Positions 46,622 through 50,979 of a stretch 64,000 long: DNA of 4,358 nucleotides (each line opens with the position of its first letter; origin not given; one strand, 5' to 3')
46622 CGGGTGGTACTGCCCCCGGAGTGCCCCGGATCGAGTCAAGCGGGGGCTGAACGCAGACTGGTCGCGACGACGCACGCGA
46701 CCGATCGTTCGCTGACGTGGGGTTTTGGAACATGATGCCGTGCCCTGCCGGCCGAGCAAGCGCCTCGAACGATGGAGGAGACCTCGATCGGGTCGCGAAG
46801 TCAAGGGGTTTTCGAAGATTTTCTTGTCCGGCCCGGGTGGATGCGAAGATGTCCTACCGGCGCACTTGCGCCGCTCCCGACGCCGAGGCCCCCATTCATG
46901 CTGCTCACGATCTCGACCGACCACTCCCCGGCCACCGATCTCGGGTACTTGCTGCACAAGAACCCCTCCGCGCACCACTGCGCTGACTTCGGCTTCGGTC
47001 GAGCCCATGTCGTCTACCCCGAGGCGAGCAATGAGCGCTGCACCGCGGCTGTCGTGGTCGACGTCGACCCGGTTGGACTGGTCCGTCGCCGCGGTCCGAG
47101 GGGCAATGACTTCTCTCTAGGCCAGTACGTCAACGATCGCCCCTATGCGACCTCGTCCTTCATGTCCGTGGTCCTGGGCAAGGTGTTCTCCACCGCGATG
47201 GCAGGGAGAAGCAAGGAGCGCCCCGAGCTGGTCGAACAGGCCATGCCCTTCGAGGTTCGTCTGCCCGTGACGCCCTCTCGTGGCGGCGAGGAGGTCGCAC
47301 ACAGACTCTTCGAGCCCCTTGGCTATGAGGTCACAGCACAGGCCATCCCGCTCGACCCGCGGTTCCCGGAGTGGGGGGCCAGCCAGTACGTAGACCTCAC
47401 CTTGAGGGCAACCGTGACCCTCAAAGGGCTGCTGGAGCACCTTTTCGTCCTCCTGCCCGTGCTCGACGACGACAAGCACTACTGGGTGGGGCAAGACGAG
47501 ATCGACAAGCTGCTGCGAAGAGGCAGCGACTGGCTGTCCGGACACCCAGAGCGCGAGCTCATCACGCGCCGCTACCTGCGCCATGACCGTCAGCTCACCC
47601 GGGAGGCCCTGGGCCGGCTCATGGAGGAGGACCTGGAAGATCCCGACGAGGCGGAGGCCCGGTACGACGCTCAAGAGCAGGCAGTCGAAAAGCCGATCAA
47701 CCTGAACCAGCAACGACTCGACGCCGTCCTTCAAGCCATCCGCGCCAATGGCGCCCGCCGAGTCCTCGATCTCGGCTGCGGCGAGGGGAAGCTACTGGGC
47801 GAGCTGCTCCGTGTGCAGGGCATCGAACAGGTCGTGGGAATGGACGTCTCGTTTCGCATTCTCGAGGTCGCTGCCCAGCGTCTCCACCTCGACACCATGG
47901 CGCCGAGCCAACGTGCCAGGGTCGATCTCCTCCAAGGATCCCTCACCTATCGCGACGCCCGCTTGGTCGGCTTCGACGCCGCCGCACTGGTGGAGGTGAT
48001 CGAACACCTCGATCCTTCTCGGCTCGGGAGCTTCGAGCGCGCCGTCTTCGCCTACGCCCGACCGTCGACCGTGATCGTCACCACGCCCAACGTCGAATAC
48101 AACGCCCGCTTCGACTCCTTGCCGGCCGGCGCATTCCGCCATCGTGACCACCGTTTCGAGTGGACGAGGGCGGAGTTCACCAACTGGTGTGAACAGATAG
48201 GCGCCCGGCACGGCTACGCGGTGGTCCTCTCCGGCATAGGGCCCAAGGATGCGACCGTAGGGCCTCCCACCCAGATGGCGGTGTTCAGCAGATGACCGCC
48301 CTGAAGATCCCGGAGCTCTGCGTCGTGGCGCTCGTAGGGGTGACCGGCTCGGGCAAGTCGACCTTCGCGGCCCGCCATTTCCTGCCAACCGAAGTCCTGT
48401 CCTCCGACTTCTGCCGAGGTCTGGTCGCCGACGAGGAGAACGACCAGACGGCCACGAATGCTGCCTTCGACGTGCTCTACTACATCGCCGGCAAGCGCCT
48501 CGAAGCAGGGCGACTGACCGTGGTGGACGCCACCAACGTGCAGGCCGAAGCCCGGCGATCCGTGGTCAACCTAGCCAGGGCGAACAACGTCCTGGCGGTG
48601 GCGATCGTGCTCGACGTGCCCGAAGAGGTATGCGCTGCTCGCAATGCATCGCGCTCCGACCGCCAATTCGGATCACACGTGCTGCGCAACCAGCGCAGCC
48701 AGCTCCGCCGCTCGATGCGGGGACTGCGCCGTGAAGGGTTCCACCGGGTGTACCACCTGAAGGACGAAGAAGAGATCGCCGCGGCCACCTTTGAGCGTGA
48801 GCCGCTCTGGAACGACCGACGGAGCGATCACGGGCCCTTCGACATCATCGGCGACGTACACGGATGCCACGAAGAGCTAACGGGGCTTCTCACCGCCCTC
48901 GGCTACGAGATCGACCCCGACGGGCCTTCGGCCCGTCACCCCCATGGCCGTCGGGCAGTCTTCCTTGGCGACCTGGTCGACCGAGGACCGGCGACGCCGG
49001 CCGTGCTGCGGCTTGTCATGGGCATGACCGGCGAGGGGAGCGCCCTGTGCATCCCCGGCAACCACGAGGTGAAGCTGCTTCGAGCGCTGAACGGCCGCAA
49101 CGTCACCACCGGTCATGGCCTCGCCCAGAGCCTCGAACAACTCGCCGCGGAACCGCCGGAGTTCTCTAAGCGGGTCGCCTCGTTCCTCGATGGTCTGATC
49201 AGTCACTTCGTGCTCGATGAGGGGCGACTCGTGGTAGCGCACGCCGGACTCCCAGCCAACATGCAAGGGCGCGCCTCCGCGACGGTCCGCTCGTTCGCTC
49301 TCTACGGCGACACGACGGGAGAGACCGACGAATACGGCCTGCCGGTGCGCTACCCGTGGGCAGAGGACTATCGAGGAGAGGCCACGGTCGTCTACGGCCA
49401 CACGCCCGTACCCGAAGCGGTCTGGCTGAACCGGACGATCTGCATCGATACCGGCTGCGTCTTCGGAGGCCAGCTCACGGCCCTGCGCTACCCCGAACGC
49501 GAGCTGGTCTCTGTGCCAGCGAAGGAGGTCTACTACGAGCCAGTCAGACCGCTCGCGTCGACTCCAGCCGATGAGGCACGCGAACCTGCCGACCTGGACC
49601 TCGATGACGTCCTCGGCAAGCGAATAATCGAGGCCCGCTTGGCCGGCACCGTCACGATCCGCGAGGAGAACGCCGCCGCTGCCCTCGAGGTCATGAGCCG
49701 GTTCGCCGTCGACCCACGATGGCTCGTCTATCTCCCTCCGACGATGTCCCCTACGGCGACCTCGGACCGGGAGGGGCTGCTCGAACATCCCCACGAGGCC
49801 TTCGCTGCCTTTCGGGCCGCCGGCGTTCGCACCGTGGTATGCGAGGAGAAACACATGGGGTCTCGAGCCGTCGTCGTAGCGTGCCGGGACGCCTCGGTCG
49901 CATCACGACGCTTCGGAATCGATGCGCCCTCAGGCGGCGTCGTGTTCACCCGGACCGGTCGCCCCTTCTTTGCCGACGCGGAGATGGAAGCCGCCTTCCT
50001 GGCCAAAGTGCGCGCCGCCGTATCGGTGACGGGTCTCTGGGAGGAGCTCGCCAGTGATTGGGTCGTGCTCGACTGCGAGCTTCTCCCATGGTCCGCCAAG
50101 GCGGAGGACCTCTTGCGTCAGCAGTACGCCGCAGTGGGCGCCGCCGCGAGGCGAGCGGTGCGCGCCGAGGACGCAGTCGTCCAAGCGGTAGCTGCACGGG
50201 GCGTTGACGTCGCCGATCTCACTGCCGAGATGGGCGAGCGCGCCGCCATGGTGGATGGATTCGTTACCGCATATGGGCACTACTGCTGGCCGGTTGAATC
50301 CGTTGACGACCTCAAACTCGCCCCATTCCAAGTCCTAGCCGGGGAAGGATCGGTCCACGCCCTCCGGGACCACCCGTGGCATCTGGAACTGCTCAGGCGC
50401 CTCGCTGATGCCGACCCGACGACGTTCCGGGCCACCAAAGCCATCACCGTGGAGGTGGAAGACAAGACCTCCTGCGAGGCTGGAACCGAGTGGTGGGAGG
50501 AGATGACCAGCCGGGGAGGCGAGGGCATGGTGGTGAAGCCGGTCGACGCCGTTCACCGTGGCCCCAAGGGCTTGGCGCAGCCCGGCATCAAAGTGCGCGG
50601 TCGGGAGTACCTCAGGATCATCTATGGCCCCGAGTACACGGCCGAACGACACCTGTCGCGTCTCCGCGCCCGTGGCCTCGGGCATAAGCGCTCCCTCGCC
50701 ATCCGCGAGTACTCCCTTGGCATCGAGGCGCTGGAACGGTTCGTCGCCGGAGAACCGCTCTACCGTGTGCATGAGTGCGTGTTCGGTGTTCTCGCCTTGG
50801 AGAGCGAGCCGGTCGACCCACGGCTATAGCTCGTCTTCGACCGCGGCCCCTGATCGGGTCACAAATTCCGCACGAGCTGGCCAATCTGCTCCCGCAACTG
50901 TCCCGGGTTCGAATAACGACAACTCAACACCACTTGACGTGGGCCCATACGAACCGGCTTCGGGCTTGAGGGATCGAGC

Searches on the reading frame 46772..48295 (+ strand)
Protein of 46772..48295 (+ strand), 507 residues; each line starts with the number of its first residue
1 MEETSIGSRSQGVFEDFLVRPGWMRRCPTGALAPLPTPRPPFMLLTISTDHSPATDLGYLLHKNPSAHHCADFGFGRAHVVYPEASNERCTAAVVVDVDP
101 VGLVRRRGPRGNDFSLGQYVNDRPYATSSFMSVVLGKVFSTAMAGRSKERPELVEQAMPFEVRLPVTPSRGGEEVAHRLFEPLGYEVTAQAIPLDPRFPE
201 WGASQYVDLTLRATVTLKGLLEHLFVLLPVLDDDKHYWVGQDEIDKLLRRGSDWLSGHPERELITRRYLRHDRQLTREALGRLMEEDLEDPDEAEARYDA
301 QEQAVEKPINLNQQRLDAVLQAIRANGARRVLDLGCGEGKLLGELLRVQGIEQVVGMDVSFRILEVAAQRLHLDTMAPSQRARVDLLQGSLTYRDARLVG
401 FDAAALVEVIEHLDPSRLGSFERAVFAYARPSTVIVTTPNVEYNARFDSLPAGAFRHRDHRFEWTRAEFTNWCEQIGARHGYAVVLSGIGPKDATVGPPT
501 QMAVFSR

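Call 84: search_protein_families(library=pfam, proteins=[window:46772-48295:+], max_evalue=0.0001)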
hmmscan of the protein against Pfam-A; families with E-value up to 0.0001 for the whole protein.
window:46772-48295:+ (507 aa): 7 families
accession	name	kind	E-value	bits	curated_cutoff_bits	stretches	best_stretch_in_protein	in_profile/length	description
PF12623.12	Hen1_L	-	1.6e-110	368.4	23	1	43-283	1-241/242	RNA repair, ligase-Pnkp-associating, region of Hen1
PF13489.12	Methyltransf_23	-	5.1e-12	46.3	27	1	320-477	13-158/164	Methyltransferase domain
PF13649.12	Methyltransf_25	-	2.7e-09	38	27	1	331-427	1-91/97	Methyltransferase domain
PF08242.18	Methyltransf_12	-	5.9e-08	33.8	30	1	332-415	1-79/98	Methyltransferase domain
PF08241.18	Methyltransf_11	-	7.8e-08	33.3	21.2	1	332-417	1-78/95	Methyltransferase domain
PF13847.12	Methyltransf_31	-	1.3e-05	25.4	27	1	328-371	4-48/145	Methyltransferase domain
PF02353.26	CMAS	-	8.8e-05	22.4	27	0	313-434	48-161/273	Mycolic acid cyclopropane synthetase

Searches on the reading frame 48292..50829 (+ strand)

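Call 84: search_protein_families(library=pfam, proteins=[window:48292-50829:+], max_evalue=0.0001)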
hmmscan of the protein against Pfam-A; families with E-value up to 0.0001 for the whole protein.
window:48292-50829:+ (845 aa): 3 families
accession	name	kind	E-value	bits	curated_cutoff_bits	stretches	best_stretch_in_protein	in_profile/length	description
PF16542.10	PNKP_ligase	-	1.6e-180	600.8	28.2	1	463-840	1-377/377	PNKP adenylyltransferase domain, ligase domain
PF13671.12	AAA_33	-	1.4e-28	100.4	27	1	11-141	1-139/143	AAA domain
PF00149.33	Metallophos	-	3.2e-11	44.5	21.5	1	182-374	2-159/191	Calcineurin-like phosphoesterase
